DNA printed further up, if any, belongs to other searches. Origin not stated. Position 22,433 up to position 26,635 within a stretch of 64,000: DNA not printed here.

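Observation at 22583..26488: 1301-aa surface protein with a galactose-oxidase-like copper-radical-oxidase domain that appears catalytically intact, plus LamG, Ig-like and FN3 modules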

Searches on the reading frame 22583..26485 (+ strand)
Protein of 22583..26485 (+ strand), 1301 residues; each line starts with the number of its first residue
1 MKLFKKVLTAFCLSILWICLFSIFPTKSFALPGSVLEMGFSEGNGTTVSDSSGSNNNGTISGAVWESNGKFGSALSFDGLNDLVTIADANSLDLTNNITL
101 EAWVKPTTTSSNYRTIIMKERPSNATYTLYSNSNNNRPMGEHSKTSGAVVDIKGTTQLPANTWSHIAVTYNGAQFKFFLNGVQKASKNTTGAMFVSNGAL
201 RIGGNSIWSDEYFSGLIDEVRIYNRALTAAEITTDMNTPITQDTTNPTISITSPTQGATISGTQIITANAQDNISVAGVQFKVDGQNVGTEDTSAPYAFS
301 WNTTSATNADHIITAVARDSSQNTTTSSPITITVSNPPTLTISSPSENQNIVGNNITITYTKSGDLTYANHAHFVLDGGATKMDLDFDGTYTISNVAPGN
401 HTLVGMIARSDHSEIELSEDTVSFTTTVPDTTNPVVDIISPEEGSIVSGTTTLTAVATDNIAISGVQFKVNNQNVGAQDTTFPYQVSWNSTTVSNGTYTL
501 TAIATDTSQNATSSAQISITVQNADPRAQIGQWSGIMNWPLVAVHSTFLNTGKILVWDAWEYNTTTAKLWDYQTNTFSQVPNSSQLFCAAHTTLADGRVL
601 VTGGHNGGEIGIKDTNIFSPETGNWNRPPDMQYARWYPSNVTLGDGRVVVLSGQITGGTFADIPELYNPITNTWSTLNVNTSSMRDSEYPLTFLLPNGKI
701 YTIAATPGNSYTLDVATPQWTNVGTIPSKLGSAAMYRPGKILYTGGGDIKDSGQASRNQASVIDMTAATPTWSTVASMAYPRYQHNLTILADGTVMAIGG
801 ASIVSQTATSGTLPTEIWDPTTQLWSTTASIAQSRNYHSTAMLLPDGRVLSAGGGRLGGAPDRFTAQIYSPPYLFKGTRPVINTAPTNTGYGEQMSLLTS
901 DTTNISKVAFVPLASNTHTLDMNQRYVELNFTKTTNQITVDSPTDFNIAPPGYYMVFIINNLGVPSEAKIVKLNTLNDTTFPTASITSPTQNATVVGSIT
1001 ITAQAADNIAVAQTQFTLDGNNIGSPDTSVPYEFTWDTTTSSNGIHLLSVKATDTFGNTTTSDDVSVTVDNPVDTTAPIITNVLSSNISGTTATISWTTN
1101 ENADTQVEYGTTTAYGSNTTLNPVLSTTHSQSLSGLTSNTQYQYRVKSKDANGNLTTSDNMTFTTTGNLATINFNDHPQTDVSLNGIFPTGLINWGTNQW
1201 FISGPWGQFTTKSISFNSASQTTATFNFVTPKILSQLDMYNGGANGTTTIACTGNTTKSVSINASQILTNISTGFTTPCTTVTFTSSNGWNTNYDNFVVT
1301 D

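Call 3: search_protein_families(library=pfam, proteins=[window:22583-26485:+], max_evalue=0.1)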
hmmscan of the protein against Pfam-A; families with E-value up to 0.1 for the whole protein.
window:22583-26485:+ (1301 aa): 18 families
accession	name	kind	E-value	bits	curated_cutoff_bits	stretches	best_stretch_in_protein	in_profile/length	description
PF17957.7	Big_7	-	6.8e-46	155.2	24.1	4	247-315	1-70/70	Bacterial Ig domain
PF13385.13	Laminin_G_3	-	1.9e-35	122.6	27.6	1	79-232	2-150/151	Concanavalin A-like lectin/glucanases superfamily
PF09118.17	GO-like_E_set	-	9.7e-24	84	25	1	879-972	1-99/100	Galactose oxidase-like, Early set domain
PF07250.17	Glyoxal_oxid_N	-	1.9e-17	63.7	37.5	1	569-706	50-189/243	Glyoxal oxidase N-terminus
PF13964.12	Kelch_6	-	2.2e-13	50.1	25.3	3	635-677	2-43/50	Kelch motif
PF24681.1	Kelch_KLHDC2_KLHL20_DRC7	-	7e-13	48.8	50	2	558-685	80-202/221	KLHDC2/KLHL20/DRC7 Kelch-repeats domain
PF25210.1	Kelch_FKB95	-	6.7e-11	42.7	70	3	621-726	66-168/268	FKB95, Kelch-repeats domain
PF13750.12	Big_3_3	-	1.9e-08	34.6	27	1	484-530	3-50/157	Bacterial Ig-like domain (group 3)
PF01344.31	Kelch_1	-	1.4e-07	31.3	20.1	1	594-632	9-46/46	Kelch motif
PF07646.21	Kelch_2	-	4.6e-07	29.9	21.3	0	593-631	8-47/48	Kelch motif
PF19077.6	Big_13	-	0.00021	22.1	27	1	999-1071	31-102/102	Bacterial Ig-like domain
PF11797.14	WxLIP_HBD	-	0.00034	21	28.9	1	477-525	86-134/138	WxL Interacting Protein, host binding domain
PF00041.27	fn3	-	0.00069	20.2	25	1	1081-1163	4-83/84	Fibronectin type III domain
PF13418.12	Kelch_4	-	0.0016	18.8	21.6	0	634-677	1-44/49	Galactose oxidase, central domain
PF02210.31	Laminin_G_2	-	0.0093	16.9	22.9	1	146-222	38-123/126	Laminin G domain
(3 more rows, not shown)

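Call 4: search_solved_structures(query=window:22583-26485:+, max_evalue=0.01, show_alignments=3)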
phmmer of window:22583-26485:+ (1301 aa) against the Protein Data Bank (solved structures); distinct sequences matched with E-value up to 0.01: 89 (the best 60 are shown).
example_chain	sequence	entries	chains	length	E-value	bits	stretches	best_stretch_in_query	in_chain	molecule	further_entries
9g8h_A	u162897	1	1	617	2.6e-51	177.7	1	498-973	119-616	Galactose oxidase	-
9g43_A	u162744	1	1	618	2.6e-51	177.7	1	498-973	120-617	Galactose oxidase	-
4unm_A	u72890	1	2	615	6.1e-48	166.6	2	611-972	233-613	SECRETED PROTEIN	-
5lqi_A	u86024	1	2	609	4.7e-46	160.3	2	611-972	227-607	Secreted protein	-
5lxz_B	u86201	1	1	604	4.9e-46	160.3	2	611-972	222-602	Secreted protein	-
6xlt_A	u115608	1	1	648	9.1e-45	156.1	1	499-976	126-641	Galactose oxidase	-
2wq8_A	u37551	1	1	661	9.4e-45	156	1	499-973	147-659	GALACTOSE OXIDASE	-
8tx5_A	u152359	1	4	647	2.5e-44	154.6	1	499-973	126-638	Galactose oxidase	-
2eic_A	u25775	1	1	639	3e-44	154.3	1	499-973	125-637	Galactose oxidase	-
2eib_A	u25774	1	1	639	7.8e-44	153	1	499-973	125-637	Galactose oxidase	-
9ndr_A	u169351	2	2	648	1.1e-43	152.4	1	499-976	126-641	Galactose oxidase | F5/8 type C domain-containing protein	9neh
6xlr_A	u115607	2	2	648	1.2e-43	152.3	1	499-976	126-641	Galactose oxidase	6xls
1gof_A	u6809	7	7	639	1.3e-43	152.3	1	499-973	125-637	GALACTOSE OXIDASE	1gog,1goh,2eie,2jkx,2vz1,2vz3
2eid_A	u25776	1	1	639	1.3e-43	152.2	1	499-973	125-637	Galactose oxidase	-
1k3i_A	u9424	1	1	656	1.4e-43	152.2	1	499-973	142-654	Galactose Oxidase Precursor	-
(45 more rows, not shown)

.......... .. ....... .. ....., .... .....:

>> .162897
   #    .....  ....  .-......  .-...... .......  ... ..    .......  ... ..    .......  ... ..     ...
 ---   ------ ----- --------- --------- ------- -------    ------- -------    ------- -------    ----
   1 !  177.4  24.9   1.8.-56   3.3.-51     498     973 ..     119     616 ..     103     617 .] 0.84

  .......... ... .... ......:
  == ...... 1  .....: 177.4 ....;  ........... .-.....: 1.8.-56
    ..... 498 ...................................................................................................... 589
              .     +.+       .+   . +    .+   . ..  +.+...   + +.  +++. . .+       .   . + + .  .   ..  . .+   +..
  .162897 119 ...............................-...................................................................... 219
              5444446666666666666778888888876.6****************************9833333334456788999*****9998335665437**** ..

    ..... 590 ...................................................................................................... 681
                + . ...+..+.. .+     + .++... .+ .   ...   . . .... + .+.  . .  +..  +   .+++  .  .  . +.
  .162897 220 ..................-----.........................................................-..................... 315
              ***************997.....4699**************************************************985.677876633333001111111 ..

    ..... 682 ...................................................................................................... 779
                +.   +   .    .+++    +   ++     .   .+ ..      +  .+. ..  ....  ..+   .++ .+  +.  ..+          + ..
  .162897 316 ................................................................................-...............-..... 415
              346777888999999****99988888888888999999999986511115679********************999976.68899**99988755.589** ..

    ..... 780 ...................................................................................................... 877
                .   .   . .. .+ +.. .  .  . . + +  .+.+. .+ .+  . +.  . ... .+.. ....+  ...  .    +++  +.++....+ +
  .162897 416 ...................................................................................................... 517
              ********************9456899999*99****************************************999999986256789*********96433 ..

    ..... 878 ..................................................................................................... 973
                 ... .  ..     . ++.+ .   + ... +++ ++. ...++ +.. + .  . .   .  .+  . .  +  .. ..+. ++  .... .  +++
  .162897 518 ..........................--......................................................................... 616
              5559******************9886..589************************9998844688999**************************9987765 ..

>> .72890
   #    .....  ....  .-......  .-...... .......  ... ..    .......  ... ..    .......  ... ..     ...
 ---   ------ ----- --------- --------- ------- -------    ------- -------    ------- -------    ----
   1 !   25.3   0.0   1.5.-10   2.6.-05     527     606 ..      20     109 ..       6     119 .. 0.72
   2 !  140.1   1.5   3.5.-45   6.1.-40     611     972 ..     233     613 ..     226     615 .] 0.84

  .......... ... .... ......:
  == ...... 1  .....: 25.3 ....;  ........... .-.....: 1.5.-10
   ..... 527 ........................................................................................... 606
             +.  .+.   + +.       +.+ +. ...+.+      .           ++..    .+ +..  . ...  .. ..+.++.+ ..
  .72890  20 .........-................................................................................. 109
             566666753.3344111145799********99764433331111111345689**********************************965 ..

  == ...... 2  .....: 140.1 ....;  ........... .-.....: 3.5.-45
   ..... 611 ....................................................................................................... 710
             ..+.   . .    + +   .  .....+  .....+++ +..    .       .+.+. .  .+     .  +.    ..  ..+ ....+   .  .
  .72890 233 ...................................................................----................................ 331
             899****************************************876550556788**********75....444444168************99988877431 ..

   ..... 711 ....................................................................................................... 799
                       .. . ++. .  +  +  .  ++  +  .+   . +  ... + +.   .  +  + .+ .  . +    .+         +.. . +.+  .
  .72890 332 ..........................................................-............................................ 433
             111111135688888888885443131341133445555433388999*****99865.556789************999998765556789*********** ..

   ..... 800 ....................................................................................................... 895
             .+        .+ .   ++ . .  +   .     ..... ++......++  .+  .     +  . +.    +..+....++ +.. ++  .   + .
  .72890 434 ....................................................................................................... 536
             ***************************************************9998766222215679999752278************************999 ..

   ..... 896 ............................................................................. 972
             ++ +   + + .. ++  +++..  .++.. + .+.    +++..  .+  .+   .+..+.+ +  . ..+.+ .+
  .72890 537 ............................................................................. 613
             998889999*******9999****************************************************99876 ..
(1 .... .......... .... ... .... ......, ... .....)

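Call 23: list_cluster_members(proteins=[window:22583-26485:+, window:26497-27057:+, window:34053-36923:-, window:28019-28993:+, window:19784-21025:+])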
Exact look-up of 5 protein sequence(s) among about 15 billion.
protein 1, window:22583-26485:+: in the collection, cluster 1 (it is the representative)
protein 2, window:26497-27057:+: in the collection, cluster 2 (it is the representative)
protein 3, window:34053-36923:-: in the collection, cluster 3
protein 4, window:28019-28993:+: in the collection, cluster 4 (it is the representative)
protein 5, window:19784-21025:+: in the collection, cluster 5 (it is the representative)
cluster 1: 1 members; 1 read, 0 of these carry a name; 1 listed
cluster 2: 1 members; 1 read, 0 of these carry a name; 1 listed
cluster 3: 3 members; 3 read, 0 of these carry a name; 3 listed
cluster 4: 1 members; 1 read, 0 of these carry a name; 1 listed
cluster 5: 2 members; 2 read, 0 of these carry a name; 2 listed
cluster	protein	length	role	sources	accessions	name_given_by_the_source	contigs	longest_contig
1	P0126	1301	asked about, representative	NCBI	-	-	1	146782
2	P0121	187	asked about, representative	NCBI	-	-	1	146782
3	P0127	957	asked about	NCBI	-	-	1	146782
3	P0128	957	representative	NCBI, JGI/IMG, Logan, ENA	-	-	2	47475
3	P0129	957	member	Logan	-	-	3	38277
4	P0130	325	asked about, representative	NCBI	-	-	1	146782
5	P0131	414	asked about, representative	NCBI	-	-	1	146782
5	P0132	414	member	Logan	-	-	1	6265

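Call 79: search_protein_families(library=ncbifam, proteins=[window:22583-26485:+], max_evalue=0.001)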
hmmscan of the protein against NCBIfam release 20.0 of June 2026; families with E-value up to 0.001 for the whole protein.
window:22583-26485:+ (1301 aa): 2 families
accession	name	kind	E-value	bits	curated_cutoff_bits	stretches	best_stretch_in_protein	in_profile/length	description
NF052501.1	RdCuOxGlxASco2837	equivalog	9.6e-71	238.9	800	2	611-973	263-644/645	radical copper oxidase GlxA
NF052521.1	TafC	equivalog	3.1e-15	56.2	410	1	41-234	155-358/373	TafC family fimbrial protein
